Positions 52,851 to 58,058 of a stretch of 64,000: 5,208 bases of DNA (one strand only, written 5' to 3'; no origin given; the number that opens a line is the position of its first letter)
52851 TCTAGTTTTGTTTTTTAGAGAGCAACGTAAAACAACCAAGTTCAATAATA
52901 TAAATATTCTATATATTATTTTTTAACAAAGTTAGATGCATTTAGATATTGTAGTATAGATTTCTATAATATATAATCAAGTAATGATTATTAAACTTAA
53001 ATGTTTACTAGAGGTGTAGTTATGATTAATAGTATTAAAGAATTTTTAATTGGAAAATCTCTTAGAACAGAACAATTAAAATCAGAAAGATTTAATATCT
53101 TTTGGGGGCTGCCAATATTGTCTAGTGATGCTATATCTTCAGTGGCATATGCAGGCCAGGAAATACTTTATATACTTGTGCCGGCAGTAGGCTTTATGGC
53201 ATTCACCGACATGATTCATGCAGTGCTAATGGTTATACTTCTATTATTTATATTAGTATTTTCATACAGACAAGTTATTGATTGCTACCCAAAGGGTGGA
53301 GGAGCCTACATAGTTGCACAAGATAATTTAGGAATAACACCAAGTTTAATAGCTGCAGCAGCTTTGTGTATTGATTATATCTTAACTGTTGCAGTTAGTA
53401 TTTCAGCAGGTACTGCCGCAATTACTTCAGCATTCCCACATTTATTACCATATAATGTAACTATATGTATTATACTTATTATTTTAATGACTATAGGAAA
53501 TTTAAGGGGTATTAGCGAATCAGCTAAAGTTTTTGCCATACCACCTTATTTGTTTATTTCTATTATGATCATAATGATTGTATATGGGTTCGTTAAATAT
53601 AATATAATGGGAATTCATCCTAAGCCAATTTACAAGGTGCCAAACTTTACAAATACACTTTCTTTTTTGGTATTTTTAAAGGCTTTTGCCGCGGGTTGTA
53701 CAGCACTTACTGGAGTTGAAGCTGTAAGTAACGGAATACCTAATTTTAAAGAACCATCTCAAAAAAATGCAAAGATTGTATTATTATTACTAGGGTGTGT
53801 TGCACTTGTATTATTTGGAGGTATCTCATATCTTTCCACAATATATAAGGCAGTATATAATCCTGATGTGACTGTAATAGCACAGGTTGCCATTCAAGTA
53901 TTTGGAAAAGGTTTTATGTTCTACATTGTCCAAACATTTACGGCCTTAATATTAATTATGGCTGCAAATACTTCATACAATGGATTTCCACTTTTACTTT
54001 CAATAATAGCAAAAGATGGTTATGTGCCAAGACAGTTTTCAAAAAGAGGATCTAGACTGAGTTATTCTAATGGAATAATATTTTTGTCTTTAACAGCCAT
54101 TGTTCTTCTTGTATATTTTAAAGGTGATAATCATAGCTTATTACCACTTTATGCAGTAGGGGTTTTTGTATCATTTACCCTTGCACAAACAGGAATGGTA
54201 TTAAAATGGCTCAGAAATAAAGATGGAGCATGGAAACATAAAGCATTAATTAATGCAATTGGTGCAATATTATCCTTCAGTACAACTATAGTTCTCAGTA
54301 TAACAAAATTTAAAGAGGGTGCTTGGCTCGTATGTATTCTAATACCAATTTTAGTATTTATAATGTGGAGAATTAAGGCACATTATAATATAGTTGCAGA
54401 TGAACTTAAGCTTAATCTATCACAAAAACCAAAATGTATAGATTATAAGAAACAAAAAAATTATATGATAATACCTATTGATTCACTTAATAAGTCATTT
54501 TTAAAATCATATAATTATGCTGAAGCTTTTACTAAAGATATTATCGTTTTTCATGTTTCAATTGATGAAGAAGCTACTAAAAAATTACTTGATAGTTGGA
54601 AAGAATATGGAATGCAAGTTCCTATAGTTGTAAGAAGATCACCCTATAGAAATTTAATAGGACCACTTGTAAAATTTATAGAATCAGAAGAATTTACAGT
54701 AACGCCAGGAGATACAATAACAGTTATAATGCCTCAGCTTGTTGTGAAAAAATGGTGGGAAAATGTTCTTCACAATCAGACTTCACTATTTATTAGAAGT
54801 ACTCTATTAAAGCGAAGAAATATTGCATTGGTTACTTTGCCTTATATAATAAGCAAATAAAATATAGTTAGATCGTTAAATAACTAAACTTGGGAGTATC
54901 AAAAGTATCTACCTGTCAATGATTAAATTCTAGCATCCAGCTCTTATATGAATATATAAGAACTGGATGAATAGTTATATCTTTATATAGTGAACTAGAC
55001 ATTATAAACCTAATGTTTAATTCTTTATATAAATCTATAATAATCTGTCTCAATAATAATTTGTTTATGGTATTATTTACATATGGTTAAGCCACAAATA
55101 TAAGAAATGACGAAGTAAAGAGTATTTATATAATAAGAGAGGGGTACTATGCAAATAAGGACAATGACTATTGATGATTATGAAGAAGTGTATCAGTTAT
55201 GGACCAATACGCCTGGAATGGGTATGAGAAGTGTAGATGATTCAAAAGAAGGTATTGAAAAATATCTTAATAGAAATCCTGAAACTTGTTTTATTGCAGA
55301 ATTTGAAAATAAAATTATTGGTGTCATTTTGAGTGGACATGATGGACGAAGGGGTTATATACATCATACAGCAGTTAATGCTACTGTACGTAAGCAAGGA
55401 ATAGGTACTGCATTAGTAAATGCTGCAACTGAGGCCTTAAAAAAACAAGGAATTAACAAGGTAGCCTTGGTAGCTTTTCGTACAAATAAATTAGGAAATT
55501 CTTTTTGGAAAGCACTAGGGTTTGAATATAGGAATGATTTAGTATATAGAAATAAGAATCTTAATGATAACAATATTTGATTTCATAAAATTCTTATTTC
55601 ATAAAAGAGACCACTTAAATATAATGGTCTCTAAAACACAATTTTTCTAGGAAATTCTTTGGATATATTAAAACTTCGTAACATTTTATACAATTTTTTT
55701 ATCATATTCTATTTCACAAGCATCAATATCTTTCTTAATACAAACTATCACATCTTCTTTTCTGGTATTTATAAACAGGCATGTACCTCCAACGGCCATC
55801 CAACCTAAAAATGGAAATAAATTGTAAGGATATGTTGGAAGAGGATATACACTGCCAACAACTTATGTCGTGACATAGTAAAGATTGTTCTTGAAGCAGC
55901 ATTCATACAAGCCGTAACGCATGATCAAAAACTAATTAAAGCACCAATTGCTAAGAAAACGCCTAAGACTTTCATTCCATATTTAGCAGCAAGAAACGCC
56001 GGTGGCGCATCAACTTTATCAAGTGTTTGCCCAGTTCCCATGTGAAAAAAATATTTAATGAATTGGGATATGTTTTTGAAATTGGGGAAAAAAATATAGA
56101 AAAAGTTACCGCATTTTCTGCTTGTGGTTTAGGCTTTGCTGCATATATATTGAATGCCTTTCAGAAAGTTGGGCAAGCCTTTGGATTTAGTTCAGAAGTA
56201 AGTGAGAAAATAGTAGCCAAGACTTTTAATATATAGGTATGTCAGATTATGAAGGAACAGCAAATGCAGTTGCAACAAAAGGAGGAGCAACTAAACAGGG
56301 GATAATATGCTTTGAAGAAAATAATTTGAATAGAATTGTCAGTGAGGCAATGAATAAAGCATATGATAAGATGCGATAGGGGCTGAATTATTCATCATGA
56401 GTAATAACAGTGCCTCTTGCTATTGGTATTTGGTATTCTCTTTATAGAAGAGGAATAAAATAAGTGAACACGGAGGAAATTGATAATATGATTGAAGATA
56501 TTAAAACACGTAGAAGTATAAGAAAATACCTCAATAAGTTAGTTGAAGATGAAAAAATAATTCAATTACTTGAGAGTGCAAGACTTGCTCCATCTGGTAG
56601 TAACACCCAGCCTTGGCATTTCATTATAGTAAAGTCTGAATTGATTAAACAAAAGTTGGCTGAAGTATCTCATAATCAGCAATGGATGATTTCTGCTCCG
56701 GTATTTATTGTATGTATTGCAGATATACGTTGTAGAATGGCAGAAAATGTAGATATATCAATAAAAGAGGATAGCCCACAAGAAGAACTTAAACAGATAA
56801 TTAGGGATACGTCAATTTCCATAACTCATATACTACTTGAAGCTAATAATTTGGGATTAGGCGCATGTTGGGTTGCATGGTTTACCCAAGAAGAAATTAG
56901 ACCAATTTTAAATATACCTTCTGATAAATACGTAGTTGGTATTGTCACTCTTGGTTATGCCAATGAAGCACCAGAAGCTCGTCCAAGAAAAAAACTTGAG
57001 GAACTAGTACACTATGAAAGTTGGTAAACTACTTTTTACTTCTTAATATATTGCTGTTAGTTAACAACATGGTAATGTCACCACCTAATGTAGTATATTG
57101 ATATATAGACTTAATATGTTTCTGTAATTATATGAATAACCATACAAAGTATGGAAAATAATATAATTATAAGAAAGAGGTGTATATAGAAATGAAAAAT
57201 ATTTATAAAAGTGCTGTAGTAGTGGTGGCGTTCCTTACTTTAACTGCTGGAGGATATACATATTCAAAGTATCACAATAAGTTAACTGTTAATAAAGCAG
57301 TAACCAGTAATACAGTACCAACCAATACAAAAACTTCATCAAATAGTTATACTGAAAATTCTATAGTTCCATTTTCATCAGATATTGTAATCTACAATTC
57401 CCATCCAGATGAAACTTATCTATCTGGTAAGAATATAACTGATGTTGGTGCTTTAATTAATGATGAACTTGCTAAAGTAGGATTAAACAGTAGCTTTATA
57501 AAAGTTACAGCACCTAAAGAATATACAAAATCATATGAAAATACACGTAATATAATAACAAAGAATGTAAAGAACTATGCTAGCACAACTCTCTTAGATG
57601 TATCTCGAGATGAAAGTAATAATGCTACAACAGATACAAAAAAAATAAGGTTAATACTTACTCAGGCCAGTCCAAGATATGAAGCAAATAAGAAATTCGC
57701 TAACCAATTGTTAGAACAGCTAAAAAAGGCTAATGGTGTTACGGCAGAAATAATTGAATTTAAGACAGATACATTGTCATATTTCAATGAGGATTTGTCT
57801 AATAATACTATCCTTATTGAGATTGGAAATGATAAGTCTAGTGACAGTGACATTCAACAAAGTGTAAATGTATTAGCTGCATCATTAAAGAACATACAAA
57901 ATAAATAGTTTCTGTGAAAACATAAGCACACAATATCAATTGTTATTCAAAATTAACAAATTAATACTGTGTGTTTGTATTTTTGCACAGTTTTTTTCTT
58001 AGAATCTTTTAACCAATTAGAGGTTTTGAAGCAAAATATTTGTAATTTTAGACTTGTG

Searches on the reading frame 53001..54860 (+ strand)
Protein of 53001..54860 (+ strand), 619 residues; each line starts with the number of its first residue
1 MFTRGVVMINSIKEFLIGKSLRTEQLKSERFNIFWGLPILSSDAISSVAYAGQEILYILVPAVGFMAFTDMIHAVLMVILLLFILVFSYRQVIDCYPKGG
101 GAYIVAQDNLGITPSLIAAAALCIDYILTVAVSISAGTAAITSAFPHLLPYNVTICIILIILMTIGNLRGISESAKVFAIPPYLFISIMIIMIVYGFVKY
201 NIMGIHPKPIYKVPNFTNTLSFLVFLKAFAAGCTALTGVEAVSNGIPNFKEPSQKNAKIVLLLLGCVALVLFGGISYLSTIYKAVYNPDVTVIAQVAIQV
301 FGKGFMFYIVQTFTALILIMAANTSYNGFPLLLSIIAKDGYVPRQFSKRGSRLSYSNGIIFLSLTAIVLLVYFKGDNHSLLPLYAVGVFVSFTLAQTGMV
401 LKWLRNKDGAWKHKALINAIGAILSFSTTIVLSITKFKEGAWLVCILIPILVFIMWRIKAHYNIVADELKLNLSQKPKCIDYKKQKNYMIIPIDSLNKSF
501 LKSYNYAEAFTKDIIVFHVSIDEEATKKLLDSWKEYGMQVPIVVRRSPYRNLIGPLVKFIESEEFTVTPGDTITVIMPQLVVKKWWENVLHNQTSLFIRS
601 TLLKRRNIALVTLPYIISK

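Call 3: search_protein_families(library=pfam, proteins=[window:53001-54860:+], max_evalue=1)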
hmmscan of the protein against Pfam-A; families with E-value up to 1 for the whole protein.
window:53001-54860:+ (619 aa): 1 family
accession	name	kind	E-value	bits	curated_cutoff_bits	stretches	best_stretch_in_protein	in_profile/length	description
PF13520.12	AA_permease_2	-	3.7e-30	105.6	27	1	71-434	33-406/427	Amino acid permease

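Call 81: search_protein_families(library=padloc, proteins=[window:53001-54860:+], max_evalue=0.001)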
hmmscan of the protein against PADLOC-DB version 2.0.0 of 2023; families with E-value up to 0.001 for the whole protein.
window:53001-54860:+ (619 aa): 0 families

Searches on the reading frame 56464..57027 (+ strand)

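Call 81: search_protein_families(library=padloc, proteins=[window:56464-57027:+], max_evalue=0.001)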
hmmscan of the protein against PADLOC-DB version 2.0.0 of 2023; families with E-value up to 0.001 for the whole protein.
window:56464-57027:+ (187 aa): 0 families

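Call 82: search_protein_families(library=pfam, proteins=[window:56464-57027:+], max_evalue=0.00001)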
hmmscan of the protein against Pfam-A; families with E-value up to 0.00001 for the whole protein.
window:56464-57027:+ (187 aa): 2 families
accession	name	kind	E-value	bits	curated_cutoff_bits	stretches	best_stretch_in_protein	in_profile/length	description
PF00881.29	Nitroreductase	-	1.9e-30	106.7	23.5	1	13-165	1-167/167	Nitroreductase family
PF14512.11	TM1586_NiRdase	-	4.7e-18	66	27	1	122-185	90-152/215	Putative TM nitroreductase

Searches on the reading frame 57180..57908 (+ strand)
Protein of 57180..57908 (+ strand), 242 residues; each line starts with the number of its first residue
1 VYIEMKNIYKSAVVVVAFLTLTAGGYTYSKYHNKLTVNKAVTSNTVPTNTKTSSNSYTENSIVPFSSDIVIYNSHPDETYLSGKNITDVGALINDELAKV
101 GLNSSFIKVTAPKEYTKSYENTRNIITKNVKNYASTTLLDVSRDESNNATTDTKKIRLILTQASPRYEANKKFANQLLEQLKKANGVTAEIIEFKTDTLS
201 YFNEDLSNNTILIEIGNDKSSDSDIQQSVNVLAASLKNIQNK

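Call 81: search_protein_families(library=padloc, proteins=[window:57180-57908:+], max_evalue=0.001)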
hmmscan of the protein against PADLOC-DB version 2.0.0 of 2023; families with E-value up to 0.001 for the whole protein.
window:57180-57908:+ (242 aa): 0 families

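Call 82: search_protein_families(library=pfam, proteins=[window:57180-57908:+], max_evalue=0.00001)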
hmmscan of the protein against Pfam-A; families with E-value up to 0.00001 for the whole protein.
window:57180-57908:+ (242 aa): 1 family
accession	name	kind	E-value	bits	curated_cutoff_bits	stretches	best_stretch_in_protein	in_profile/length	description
PF07454.18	SpoIIP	-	3.5e-25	89.5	24.4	1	39-235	53-267/269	Stage II sporulation protein P (SpoIIP)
